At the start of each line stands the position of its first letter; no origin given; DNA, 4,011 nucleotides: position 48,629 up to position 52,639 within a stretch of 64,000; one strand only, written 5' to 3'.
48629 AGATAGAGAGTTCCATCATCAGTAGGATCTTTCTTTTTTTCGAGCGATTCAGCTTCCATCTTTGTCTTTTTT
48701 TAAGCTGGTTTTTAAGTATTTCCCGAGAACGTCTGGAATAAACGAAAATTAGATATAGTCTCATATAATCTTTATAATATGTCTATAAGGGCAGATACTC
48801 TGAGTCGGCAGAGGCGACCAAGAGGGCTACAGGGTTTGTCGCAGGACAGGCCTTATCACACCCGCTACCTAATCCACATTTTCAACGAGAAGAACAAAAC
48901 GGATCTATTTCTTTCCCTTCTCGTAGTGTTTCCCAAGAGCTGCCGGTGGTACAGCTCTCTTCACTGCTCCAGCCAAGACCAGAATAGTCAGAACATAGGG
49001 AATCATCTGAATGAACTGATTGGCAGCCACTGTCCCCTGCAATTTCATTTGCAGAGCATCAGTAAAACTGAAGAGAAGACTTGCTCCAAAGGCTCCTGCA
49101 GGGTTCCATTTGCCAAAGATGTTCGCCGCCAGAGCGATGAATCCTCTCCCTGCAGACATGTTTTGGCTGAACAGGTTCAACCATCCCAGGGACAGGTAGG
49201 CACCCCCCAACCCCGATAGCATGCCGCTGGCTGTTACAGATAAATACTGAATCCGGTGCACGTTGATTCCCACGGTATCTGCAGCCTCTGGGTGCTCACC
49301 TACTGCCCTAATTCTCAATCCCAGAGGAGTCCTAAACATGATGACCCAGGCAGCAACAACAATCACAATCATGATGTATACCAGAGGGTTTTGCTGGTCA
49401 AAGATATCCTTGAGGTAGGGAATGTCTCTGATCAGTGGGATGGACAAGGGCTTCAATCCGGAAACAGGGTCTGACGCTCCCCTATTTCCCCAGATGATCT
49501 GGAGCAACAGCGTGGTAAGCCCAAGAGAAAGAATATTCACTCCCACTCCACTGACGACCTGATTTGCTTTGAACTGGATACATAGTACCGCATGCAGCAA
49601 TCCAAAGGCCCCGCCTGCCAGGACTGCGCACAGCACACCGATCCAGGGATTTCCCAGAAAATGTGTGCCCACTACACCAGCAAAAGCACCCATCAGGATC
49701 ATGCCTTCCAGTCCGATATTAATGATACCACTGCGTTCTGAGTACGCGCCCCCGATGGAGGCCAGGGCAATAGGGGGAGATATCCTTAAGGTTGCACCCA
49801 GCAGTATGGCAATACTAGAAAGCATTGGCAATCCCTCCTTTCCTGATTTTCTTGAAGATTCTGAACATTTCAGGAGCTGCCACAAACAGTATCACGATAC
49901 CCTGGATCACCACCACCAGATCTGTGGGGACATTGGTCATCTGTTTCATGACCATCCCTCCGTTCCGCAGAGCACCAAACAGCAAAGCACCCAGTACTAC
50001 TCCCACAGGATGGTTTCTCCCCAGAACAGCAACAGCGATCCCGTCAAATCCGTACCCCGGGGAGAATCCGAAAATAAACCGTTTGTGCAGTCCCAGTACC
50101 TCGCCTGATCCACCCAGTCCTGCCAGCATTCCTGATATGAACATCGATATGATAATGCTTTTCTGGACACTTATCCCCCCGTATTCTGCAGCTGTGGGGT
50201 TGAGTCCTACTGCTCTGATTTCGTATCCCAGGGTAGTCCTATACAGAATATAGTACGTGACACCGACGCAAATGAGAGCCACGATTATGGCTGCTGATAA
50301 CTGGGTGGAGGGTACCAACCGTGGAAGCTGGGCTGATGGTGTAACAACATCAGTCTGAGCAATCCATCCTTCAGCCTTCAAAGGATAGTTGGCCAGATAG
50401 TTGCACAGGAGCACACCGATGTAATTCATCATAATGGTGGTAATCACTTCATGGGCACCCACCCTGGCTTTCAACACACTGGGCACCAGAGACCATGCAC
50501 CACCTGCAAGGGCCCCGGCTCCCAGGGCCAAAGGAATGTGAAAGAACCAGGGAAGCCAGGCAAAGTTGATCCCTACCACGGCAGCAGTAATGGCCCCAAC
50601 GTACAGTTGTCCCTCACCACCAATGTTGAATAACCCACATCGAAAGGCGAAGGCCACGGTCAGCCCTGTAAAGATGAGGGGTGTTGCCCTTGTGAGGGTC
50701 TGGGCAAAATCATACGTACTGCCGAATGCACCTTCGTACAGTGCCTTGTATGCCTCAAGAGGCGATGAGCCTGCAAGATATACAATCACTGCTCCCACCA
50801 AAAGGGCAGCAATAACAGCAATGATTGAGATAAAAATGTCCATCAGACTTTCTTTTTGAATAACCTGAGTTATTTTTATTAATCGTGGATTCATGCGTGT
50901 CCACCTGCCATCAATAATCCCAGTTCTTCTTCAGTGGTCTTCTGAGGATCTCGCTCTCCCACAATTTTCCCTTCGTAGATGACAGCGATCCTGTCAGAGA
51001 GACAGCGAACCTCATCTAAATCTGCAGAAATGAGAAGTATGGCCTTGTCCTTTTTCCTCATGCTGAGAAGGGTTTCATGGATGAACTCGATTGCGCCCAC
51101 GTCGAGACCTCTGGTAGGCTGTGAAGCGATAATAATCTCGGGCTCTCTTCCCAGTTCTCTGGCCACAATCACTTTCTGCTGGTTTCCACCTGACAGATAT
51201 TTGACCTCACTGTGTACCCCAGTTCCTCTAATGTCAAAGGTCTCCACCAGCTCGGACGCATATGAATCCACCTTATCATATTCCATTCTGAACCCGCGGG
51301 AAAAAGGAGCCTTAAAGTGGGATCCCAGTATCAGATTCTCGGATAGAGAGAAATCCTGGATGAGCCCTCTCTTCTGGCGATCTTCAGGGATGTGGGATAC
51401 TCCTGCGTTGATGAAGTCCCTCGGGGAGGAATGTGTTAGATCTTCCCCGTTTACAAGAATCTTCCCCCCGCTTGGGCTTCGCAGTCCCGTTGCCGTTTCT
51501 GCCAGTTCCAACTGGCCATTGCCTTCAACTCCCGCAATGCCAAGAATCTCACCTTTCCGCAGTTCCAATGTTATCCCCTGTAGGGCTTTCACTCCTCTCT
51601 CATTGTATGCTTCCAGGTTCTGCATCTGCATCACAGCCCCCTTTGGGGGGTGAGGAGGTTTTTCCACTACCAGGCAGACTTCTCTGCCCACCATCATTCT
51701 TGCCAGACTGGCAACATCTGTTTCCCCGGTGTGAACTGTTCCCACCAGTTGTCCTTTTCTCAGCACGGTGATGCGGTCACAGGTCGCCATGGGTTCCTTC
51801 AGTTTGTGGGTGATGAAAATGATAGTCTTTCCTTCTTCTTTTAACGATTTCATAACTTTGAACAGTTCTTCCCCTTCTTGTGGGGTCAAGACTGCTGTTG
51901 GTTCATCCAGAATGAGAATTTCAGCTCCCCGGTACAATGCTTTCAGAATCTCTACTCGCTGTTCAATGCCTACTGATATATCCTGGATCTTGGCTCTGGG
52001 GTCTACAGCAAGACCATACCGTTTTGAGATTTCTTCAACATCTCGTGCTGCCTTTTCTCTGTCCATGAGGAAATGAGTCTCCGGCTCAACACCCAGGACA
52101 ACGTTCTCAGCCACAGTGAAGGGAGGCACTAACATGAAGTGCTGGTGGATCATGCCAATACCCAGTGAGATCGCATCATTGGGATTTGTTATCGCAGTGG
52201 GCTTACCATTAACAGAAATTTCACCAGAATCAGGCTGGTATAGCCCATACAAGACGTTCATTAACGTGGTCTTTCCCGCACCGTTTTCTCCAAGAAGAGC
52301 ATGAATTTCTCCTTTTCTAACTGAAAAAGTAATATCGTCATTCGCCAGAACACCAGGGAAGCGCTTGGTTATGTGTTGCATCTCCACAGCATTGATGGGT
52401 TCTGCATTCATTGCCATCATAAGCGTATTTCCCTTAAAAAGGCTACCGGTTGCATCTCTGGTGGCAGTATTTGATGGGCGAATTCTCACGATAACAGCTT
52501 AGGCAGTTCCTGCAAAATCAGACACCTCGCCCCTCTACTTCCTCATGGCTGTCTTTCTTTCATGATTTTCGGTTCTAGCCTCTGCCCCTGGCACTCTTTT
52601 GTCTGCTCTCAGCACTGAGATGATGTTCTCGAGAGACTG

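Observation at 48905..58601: Radical SAM cassette is embedded inside a BMP-family nucleoside ABC uptake operon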

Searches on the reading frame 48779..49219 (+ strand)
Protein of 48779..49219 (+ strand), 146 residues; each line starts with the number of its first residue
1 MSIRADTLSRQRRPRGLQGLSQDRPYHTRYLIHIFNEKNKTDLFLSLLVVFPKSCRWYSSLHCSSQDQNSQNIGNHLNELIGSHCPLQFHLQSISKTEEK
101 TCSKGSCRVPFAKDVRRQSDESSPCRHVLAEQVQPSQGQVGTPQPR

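Call 7: search_protein_families(library=pfam, proteins=[window:48779-49219:+], max_evalue=0.01)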
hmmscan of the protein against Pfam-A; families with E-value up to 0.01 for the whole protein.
window:48779-49219:+ (146 aa): 0 families

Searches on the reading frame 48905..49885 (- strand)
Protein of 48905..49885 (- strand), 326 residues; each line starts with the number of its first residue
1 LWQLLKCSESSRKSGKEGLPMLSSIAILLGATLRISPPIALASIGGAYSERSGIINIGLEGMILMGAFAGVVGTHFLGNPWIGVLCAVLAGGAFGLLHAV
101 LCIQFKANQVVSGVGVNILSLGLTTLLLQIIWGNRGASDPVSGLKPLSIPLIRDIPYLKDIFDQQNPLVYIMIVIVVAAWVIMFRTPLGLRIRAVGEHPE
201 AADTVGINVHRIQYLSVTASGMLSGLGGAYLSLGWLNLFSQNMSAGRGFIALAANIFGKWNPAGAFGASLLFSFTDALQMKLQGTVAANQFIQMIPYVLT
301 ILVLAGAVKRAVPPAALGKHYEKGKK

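Call 3: search_protein_families(library=pfam, proteins=[window:48905-49885:-], max_evalue=0.01)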
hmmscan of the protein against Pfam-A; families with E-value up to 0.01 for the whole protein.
window:48905-49885:- (326 aa): 1 family
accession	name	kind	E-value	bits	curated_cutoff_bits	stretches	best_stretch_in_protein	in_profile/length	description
PF02653.21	BPD_transp_2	-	1.8e-44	152.3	26.8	1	32-304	5-269/269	Branched-chain amino acid transport system / permease component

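Call 4: search_protein_families(library=ncbifam, proteins=[window:48905-49885:-], max_evalue=0.01)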
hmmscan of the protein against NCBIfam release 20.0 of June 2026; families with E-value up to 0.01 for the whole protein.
window:48905-49885:- (326 aa): 10 families
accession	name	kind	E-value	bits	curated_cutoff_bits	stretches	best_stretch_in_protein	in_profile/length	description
NF047928.1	ABC_B6_perm_1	equivalog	6.4e-53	179.9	465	1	27-325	13-310/311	putative B6 ABC transporter permease subunit 1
NF047929.1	ABC_B6_perm_2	equivalog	1.6e-14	53.8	400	1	31-291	48-304/337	putative B6 ABC transporter permease subunit 2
TIGR03622.1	urea_t_UrtB_arc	equivalog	6.4e-10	38.8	374.25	1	39-231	14-201/284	urea ABC transporter, permease protein UrtB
NF007014.0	PRK09478.1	equivalog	2.3e-09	37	386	1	83-267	108-284/336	galactose/methyl galactoside ABC transporter permease MglC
TIGR03409.1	urea_trans_UrtB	equivalog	3.6e-08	33.4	250.3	1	52-233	28-212/291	urea ABC transporter permease subunit UrtB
NF040906.3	GguB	equivalog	2.6e-06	26.9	450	1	167-232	225-291/375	multiple monosaccharide ABC transporter permease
NF008441.0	PRK11285.1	equivalog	4.5e-06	26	378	1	165-258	179-270/333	L-arabinose ABC transporter permease AraH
NF007067.0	PRK09512.1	equivalog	6.9e-06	25.5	398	1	64-264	82-270/321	ribose ABC transporter permease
NF011961.0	PRK15432.1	equivalog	0.0015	17.8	388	1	82-312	90-311/344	autoinducer 2 ABC transporter permease LsrC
NF008630.0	PRK11618.1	equivalog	0.0051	16.1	363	0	168-259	166-256/331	galactofuranose ABC transporter, permease protein YjfF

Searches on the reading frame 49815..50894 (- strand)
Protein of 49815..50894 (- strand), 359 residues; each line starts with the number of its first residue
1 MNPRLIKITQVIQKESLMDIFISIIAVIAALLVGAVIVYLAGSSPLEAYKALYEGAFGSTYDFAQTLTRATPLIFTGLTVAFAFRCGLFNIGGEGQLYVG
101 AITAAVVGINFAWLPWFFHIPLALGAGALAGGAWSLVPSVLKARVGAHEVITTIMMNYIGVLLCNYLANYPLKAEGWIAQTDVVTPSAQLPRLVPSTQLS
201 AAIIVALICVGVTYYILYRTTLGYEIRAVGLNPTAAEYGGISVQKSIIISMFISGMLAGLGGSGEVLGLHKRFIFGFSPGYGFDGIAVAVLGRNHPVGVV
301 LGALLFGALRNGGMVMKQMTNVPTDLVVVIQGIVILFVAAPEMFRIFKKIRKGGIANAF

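Call 3: search_protein_families(library=pfam, proteins=[window:49815-50894:-], max_evalue=0.01)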
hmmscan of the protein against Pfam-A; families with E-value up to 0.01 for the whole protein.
window:49815-50894:- (359 aa): 1 family
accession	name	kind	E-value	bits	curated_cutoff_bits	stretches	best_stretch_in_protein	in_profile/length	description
PF02653.21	BPD_transp_2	-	3.1e-49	168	26.8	1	65-338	4-268/269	Branched-chain amino acid transport system / permease component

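Call 4: search_protein_families(library=ncbifam, proteins=[window:49815-50894:-], max_evalue=0.01)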
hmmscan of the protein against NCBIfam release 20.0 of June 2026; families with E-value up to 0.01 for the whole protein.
window:49815-50894:- (359 aa): 8 families
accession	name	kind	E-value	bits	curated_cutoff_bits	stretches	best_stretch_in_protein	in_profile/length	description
NF047929.1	ABC_B6_perm_2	equivalog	4.2e-57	193.8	400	1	20-344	3-328/337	putative B6 ABC transporter permease subunit 2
NF047928.1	ABC_B6_perm_1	equivalog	1e-19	70.8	465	1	64-338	15-288/311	putative B6 ABC transporter permease subunit 1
NF007067.0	PRK09512.1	equivalog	2.6e-10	40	398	1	98-337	82-312/321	ribose ABC transporter permease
NF007014.0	PRK09478.1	equivalog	1e-08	34.9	386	1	194-348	178-334/336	galactose/methyl galactoside ABC transporter permease MglC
TIGR03409.1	urea_trans_UrtB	equivalog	2.2e-05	24.3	250.3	1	86-342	28-283/291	urea ABC transporter permease subunit UrtB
NF008630.0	PRK11618.1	equivalog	0.00017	20.9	363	1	109-309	82-274/331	galactofuranose ABC transporter, permease protein YjfF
NF040906.3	GguB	equivalog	0.00047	19.5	450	1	202-338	227-365/375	multiple monosaccharide ABC transporter permease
NF007252.0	PRK09699.1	equivalog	0.00062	19.2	396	1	126-340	111-320/326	D-allose ABC transporter permease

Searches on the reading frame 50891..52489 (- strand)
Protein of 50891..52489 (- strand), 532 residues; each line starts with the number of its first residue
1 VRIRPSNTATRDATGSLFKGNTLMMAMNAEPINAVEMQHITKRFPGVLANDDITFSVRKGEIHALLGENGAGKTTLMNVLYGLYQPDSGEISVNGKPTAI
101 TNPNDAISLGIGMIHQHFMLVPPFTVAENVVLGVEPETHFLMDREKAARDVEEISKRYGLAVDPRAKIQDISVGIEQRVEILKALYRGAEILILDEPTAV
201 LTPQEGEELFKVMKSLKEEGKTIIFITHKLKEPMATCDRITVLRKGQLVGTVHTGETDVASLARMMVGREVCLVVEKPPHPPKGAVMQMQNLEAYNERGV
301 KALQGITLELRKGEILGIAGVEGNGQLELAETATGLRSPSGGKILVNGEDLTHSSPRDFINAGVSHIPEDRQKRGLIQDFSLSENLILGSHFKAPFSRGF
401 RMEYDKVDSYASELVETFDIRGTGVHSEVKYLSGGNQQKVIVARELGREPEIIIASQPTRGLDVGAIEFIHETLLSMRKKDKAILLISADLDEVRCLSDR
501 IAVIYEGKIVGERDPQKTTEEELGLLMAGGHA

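Call 3: search_protein_families(library=pfam, proteins=[window:50891-52489:-], max_evalue=0.01)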
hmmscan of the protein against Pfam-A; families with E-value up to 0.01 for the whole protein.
window:50891-52489:- (532 aa): 6 families
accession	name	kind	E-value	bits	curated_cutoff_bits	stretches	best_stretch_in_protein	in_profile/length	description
PF00005.33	ABC_tran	-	1.9e-50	171.5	25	2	51-199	2-137/137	ABC transporter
PF13304.12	AAA_21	-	7e-08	33.3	27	1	62-107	1-46/304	AAA domain, putative AbiEii toxin, Type IV TA system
PF13175.12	AAA_15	-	0.00083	19.5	32.1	0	62-87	25-50/374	AAA ATPase domain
PF13555.12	AAA_29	-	0.0047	17.1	27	0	54-86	16-48/61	P-loop containing region of AAA domain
PF03193.22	RsgA_GTPase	-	0.0056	16.9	30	0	59-94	105-140/174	RsgA GTPase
PF00308.24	Bac_DnaA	-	0.0095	16.6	23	0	177-236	86-146/162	Bacterial DnaA ATPAse domain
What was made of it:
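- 50891..52411 (-): Twin-NBD ABC ATPase (506 aa from the conserved ATG 52411; the listed ORF runs up to GTG 52489). Two ABC_tran stretches (call 3).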

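Call 4: search_protein_families(library=ncbifam, proteins=[window:50891-52489:-], max_evalue=0.01)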
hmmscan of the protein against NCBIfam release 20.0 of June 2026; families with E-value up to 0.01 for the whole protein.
window:50891-52489:- (532 aa): 190 families (the best 25 are shown)
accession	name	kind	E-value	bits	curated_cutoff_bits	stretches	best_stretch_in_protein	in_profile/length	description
NF047930.1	ABC_ATP_B6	equivalog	2.3e-145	485.1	670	1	34-529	2-510/510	putative B6 ABC transporter ATP-binding protein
NF008442.0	PRK11288.1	equivalog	2.2e-125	418.8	689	1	34-523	7-491/504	L-arabinose ABC transporter ATP-binding protein AraG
NF010069.0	PRK13549.1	equivalog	4.7e-121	404.7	699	1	35-522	6-496/513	xylose ABC transporter ATP-binding protein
NF041861.1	YtfR_transport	equivalog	2e-120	402.5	850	1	36-519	3-482/492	galactofuranose ABC transporter, ATP-binding protein YtfR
NF008215.0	PRK10982.1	equivalog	8.2e-115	384.3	828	1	33-523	12-498/506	galactose/methyl galactoside ABC transporter ATP-binding protein MglA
NF040905.2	GguA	equivalog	2.5e-113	379.1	810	1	35-523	2-496/500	multiple monosaccharide ABC transporter ATP-binding protein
NF008030.0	PRK10762.1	equivalog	5e-113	378.5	745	1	35-523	5-487/501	ribose ABC transporter ATP-binding protein RbsA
NF007253.0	PRK09700.1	equivalog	2.7e-109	366.1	772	1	34-522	5-501/510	D-allose ABC transporter ATP-binding protein AlsA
NF011967.0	PRK15439.1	equivalog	6.9e-109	364.6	586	1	27-518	4-490/510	autoinducer 2 ABC transporter ATP-binding protein LsrA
TIGR02633.1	xylG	equivalog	2.6e-103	346.2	723.65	1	35-520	2-492/500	D-xylose ABC transporter ATP-binding protein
TIGR01188.1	drrA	subfamily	6.5e-69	232.5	312.45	2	42-251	1-205/302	daunorubicin resistance ABC transporter, ATP-binding protein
NF010060.0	PRK13537.1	equivalog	2.4e-61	207.3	521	2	30-249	11-225/314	nodulation factor ABC transporter ATP-binding protein NodI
TIGR02315.1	ABC_phnC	equivalog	5.4e-61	206.1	266.1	2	35-257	2-233/243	phosphonate ABC transporter ATP-binding protein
NF010059.0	PRK13536.1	equivalog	1.3e-58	198.3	549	2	26-249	35-253/342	nodulation factor ABC transporter ATP-binding protein NodI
TIGR03410.1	urea_trans_UrtE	equivalog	2.3e-58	197.4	285.8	2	38-265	4-227/230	urea ABC transporter ATP-binding subunit UrtE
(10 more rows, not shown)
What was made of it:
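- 50891..52411 (-): The NCBIfam alignment starts at ORF residue 34 (call 4).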
